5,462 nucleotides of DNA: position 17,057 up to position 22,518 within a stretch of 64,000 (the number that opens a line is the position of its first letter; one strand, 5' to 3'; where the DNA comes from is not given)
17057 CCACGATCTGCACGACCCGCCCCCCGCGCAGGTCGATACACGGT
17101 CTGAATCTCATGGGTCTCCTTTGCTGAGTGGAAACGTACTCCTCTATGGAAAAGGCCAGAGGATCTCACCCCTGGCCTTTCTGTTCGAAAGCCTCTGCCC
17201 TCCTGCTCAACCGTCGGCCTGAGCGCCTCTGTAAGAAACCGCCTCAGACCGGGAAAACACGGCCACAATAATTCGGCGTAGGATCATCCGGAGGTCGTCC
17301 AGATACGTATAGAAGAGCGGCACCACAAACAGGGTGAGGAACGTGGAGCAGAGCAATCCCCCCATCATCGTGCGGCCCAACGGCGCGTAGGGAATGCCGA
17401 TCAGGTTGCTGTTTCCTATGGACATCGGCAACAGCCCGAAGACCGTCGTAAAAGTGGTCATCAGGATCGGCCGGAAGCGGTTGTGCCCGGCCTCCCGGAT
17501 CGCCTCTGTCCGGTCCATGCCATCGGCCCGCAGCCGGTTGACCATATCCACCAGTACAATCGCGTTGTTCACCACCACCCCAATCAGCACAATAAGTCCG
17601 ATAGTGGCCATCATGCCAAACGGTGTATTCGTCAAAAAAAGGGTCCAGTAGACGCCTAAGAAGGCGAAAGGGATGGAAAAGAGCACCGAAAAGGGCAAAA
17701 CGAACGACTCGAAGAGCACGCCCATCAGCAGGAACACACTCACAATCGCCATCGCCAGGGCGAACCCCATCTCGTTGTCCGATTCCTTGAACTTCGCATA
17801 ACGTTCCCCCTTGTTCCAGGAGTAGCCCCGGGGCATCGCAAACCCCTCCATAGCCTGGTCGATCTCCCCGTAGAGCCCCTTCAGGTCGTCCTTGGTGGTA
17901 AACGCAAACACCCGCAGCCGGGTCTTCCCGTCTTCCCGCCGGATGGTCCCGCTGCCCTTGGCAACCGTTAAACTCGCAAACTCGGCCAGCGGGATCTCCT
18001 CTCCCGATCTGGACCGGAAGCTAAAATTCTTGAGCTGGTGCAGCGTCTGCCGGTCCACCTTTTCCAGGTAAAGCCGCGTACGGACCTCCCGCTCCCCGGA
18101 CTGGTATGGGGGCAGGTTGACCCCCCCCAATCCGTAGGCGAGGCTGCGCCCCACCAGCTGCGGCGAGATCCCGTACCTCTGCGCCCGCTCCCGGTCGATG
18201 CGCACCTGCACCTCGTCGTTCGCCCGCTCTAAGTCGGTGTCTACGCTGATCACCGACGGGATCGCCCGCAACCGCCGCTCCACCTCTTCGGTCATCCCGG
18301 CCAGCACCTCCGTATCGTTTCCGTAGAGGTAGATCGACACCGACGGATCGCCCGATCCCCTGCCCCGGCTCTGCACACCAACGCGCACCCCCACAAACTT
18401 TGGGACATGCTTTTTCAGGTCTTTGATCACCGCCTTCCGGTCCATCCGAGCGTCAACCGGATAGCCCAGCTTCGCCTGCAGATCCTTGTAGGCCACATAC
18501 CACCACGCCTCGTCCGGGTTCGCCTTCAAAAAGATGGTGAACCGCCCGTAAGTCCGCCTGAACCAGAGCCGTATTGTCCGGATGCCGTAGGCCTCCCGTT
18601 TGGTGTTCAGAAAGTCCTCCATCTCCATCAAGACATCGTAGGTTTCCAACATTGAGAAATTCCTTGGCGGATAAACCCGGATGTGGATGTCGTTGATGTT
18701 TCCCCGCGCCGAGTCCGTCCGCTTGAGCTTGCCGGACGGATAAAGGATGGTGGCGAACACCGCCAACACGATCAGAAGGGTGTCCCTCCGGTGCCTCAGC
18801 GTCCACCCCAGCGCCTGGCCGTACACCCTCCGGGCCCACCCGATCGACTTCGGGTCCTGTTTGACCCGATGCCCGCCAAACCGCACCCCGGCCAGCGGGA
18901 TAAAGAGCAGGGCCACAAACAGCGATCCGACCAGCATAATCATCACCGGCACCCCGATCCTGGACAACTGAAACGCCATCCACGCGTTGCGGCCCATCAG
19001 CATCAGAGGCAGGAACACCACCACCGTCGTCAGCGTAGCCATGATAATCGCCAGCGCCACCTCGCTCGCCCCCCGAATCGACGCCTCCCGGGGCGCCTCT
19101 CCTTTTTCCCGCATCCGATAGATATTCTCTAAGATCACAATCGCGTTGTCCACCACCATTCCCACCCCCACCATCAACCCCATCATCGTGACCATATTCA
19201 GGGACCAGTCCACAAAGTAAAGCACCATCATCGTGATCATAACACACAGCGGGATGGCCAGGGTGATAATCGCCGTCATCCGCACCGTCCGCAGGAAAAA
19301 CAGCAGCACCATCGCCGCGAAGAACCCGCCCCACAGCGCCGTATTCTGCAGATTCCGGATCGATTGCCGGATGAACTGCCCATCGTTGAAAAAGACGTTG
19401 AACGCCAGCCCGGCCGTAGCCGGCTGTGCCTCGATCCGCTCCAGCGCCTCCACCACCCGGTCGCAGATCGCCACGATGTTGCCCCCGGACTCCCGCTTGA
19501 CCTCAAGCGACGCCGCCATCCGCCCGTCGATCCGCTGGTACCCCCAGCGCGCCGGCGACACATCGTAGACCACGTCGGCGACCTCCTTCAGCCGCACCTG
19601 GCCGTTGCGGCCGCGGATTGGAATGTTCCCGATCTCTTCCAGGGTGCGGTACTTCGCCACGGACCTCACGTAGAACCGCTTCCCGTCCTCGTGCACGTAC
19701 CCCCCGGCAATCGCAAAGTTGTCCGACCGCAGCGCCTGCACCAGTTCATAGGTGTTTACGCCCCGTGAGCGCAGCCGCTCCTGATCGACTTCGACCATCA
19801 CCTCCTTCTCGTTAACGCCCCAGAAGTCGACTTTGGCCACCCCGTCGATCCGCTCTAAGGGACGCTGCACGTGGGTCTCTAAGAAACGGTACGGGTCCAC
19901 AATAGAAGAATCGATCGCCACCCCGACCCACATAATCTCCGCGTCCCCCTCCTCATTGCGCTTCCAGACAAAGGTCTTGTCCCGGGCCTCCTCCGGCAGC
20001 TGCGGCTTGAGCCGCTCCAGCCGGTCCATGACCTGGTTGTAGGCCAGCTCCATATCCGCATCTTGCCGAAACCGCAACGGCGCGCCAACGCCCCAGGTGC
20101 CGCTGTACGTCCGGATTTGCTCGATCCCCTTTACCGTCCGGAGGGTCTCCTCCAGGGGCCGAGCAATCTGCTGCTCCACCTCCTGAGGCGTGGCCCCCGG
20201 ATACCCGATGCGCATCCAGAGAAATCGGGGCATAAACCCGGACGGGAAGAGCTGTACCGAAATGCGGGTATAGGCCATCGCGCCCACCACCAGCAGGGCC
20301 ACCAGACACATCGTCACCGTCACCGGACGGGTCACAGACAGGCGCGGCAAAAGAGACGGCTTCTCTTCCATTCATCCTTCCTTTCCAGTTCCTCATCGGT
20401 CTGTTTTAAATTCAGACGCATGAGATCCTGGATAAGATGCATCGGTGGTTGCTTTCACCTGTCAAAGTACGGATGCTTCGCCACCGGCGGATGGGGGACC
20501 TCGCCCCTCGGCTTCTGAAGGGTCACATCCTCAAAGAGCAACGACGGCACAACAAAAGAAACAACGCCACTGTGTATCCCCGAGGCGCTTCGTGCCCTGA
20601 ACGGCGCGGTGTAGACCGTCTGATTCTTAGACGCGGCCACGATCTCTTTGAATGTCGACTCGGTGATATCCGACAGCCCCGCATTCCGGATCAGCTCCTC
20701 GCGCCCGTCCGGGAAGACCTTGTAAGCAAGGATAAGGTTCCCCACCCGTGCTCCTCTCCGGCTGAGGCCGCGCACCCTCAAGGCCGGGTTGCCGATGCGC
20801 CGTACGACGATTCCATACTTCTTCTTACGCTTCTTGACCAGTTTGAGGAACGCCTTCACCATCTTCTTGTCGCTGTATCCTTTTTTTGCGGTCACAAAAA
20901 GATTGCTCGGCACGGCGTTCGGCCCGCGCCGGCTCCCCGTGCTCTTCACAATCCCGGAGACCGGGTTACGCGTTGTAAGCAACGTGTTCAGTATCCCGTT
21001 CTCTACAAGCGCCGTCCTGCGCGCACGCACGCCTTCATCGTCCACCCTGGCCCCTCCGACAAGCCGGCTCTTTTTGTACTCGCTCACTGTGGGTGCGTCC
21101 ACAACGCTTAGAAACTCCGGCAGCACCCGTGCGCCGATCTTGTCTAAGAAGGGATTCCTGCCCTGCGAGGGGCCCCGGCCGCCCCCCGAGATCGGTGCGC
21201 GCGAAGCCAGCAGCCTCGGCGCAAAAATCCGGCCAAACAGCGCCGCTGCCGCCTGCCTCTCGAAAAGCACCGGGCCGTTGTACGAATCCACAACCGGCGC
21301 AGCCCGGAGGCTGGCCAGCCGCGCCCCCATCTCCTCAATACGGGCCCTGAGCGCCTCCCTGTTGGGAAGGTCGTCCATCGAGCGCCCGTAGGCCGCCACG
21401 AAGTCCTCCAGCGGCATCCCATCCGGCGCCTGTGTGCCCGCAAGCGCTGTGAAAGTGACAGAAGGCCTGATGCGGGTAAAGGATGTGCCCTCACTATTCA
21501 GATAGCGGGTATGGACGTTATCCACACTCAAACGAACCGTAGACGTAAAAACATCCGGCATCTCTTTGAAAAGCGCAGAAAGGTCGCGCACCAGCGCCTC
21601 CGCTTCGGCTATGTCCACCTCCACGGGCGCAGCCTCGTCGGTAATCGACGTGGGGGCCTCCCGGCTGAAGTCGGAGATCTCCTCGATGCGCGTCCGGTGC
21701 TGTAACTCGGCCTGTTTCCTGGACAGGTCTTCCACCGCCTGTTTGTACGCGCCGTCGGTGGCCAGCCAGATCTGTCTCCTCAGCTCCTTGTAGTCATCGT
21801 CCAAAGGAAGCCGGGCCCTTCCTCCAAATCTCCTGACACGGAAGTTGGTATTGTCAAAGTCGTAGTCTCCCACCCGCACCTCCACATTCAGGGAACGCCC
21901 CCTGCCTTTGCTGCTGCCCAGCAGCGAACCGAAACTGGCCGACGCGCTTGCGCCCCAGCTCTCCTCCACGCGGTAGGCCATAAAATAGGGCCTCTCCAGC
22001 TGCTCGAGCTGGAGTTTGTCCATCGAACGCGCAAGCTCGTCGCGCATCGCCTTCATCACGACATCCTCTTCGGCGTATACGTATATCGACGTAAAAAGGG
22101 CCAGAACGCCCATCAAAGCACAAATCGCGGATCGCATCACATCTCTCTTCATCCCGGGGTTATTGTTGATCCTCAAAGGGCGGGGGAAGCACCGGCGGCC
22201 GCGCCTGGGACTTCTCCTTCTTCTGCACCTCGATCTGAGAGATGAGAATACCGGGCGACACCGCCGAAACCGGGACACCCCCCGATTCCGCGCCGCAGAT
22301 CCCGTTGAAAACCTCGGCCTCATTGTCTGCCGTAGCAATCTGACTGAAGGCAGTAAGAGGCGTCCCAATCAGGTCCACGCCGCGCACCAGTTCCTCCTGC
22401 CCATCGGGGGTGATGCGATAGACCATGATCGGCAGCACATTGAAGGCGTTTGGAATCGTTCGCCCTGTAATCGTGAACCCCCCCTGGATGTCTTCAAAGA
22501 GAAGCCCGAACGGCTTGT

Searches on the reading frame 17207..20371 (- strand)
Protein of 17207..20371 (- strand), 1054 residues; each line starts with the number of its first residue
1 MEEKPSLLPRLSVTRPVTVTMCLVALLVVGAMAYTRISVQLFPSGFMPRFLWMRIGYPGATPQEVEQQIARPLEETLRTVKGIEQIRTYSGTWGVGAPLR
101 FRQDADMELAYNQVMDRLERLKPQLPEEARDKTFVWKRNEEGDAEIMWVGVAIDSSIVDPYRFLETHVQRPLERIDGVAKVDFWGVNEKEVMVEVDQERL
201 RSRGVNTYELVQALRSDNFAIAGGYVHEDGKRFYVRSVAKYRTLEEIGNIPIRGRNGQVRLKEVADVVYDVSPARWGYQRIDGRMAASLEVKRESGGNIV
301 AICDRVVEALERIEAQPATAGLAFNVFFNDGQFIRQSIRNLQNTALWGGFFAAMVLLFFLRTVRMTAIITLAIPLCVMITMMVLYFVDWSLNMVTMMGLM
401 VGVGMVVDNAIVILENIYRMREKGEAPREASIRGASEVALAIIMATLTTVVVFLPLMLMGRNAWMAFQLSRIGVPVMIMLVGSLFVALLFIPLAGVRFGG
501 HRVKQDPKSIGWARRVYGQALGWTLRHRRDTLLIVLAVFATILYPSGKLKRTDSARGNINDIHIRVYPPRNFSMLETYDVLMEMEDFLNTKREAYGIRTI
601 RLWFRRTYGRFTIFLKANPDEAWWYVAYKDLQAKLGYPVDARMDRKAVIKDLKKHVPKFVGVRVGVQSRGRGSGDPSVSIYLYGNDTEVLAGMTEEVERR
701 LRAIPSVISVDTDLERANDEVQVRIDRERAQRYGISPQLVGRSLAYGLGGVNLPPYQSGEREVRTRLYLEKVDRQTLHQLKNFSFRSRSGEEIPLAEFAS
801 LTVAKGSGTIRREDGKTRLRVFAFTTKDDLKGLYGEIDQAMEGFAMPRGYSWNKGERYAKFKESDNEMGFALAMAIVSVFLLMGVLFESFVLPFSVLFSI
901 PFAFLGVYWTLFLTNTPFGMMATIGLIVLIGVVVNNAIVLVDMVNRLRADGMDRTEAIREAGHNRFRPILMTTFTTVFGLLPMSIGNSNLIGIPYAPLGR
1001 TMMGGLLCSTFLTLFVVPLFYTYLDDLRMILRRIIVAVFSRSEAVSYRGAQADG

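Call 74: search_protein_families(library=pfam, proteins=[window:17207-20371:-], max_evalue=0.00001)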
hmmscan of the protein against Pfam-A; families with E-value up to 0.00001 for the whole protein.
window:17207-20371:- (1054 aa): 3 families
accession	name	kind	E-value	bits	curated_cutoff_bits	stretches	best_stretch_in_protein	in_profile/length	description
PF00873.25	ACR_tran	-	2e-199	665.2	28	1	10-1024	3-1020/1021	AcrB/AcrD/AcrF family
PF02355.23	SecD_SecF_C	-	1.3e-08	34.9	20.5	0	350-488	43-180/189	Protein export membrane protein SecD/SecF, C-terminal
PF03176.21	MMPL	-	3.1e-06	26.8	20.5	0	864-1024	141-302/333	MMPL family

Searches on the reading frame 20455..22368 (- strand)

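Call 74: search_protein_families(library=pfam, proteins=[window:20455-22368:-], max_evalue=0.00001)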
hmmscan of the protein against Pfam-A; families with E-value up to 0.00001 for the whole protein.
window:20455-22368:- (637 aa): 1 family
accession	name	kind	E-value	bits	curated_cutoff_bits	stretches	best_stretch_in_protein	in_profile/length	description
PF19289.4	PmbA_TldD_3rd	-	7.1e-20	71.6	22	1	366-618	5-219/220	PmbA/TldA metallopeptidase C-terminal domain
